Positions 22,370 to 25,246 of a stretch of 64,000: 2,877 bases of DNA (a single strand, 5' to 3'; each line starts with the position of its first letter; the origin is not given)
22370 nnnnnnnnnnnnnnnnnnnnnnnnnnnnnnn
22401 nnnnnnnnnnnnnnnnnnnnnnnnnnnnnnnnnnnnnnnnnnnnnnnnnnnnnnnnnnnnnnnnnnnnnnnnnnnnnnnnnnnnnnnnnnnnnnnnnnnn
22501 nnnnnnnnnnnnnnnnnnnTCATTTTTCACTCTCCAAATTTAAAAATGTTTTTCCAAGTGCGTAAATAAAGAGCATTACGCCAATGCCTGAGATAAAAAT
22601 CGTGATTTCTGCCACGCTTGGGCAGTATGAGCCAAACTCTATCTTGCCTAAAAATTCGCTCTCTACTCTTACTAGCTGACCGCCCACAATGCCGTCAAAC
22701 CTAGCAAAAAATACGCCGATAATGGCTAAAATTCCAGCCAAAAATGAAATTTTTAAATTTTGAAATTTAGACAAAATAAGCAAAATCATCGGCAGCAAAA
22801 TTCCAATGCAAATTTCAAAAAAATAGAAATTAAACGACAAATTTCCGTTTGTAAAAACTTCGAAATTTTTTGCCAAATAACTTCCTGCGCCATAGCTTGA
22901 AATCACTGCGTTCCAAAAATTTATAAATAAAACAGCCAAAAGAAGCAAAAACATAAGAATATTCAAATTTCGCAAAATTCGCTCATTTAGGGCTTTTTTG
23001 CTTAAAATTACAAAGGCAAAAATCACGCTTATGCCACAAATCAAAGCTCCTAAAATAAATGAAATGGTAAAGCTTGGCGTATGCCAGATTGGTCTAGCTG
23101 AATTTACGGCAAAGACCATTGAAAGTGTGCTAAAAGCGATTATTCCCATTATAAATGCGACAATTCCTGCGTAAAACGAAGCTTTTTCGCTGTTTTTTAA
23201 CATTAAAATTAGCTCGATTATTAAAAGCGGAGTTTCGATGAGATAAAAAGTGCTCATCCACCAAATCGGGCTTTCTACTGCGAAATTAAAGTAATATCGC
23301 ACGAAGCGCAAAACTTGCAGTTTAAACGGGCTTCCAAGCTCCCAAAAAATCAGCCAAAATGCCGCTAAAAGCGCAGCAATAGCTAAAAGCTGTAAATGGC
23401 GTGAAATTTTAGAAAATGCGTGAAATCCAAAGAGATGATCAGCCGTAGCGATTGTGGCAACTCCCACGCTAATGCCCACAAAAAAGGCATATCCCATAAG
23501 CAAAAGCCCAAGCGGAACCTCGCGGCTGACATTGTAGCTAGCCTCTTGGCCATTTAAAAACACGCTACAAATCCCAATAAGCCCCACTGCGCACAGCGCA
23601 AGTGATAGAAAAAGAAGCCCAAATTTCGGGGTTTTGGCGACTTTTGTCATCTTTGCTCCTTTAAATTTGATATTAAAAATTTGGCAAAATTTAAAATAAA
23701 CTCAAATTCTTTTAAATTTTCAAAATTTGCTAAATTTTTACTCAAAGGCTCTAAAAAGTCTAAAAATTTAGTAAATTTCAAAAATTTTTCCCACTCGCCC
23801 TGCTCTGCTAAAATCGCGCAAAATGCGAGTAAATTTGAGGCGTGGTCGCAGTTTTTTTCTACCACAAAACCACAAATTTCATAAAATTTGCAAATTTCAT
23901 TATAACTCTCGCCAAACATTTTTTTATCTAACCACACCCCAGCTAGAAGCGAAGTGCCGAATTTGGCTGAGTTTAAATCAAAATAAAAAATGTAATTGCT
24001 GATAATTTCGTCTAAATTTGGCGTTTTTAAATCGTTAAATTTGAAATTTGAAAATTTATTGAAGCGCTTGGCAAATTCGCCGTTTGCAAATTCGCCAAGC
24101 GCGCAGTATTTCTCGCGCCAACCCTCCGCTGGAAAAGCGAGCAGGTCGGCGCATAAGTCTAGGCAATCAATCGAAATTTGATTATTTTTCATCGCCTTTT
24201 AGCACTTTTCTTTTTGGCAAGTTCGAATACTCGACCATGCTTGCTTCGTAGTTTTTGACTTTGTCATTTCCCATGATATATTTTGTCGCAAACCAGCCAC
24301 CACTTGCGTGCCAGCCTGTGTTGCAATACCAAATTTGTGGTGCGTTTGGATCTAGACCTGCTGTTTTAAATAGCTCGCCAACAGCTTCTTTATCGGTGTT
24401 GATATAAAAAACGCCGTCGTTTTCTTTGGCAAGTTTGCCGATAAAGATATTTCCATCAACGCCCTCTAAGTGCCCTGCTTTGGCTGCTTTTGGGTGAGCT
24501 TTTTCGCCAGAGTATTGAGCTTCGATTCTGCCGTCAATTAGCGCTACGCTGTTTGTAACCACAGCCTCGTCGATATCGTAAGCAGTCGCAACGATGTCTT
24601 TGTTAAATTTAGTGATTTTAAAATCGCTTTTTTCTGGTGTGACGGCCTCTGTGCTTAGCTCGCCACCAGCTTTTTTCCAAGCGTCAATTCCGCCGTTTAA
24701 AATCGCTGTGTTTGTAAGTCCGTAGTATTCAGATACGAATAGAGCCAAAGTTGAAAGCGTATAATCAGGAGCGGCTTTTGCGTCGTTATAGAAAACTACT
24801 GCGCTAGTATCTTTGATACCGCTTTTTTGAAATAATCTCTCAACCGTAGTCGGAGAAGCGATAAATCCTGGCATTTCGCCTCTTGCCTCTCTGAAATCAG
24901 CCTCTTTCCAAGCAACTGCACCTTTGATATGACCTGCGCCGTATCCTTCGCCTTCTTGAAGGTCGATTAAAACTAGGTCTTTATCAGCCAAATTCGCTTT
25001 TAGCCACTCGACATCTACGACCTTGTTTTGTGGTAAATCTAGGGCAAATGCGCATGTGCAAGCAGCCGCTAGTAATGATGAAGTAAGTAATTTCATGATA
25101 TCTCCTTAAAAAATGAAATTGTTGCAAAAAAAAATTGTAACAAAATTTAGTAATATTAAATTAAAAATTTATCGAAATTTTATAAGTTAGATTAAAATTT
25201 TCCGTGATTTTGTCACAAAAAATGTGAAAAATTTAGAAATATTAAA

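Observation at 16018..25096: Eight-gene translationally coupled operon: tandem rhodanese, TorD-like chaperone, NrfD, Mo-subunit, FeS-subunit, small periplasmic protein and two giant multiheme cytochromes c (12 + 10 hemes)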

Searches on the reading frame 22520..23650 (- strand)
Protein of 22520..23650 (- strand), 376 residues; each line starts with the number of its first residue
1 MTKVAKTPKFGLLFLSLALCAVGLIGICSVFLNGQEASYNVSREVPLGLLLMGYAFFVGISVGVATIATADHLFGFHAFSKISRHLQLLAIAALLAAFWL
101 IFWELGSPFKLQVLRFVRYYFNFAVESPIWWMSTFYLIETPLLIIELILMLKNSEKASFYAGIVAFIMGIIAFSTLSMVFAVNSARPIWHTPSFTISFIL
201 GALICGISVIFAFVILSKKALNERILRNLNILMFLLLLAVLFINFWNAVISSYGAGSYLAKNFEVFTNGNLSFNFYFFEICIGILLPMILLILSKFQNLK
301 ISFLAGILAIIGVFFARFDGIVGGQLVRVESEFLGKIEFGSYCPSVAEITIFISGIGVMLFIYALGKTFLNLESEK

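Call 4: search_protein_families(library=pfam, proteins=[window:22520-23650:-], max_evalue=0.01)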
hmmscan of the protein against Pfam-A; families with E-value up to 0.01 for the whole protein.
window:22520-23650:- (376 aa): 1 family
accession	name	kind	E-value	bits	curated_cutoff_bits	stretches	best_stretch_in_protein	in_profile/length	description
PF03916.19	NrfD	-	4e-20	73.1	25.8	1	42-327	6-311/313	Polysulphide reductase, NrfD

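Call 5: search_protein_families(library=ncbifam, proteins=[window:22520-23650:-], max_evalue=0.01)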
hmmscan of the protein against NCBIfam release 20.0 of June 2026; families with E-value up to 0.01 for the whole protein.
window:22520-23650:- (376 aa): 1 family
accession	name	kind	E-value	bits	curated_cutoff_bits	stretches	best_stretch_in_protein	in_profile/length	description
NF045798.1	DsrP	equivalog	9.3e-05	22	350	1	17-362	20-334/346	sulfate reduction electron transfer complex DsrMKJOP subunit DsrP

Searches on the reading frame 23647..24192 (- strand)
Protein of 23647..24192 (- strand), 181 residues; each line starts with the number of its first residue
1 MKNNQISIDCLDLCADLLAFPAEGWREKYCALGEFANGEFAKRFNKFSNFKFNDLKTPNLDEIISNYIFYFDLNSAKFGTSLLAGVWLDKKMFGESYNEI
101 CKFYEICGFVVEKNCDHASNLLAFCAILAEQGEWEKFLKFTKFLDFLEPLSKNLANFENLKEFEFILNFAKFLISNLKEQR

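Call 4: search_protein_families(library=pfam, proteins=[window:23647-24192:-], max_evalue=0.01)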
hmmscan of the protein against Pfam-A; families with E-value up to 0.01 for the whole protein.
window:23647-24192:- (181 aa): 1 family
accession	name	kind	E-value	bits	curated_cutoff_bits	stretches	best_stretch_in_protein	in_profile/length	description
PF02613.20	Nitrate_red_del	-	1e-06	29.3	22.2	1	56-133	21-104/136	Nitrate reductase delta subunit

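Call 5: search_protein_families(library=ncbifam, proteins=[window:23647-24192:-], max_evalue=0.01)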
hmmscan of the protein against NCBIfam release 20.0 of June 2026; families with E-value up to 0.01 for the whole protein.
window:23647-24192:- (181 aa): 0 families

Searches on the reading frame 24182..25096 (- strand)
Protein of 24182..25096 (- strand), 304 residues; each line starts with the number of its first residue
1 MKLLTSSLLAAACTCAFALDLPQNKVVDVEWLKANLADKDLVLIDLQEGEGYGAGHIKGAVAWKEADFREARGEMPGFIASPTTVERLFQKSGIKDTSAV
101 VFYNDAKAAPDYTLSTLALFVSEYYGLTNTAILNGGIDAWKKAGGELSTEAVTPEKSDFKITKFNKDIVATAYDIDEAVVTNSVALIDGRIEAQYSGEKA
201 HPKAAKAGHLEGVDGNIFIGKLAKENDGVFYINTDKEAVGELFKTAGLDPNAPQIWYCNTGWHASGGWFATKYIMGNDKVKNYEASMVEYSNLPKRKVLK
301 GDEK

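Call 4: search_protein_families(library=pfam, proteins=[window:24182-25096:-], max_evalue=0.01)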
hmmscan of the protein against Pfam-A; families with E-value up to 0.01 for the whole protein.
window:24182-25096:- (304 aa): 1 family
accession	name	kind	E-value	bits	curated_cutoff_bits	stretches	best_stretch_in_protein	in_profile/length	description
PF00581.25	Rhodanese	-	3.1e-19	69.7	22.2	2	29-143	2-102/102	Rhodanese-like domain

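Call 5: search_protein_families(library=ncbifam, proteins=[window:24182-25096:-], max_evalue=0.01)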
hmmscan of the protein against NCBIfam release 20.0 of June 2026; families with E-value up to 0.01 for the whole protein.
window:24182-25096:- (304 aa): 3 families
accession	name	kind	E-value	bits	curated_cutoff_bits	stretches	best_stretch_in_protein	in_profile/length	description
NF008557.0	PRK11493.1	equivalog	3.2e-15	56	250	1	27-290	7-269/281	3-mercaptopyruvate sulfurtransferase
NF040901.1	SeO3_TeO2_ExtH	equivalog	1.9e-13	50.2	200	1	40-291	68-347/430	selenite/tellurite reduction operon rhodanese-like protein ExtH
NF041203.1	rhodanese_LYCAU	equivalog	2.5e-06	27.2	115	0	14-73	10-71/126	rhodanese-related (seleno)protein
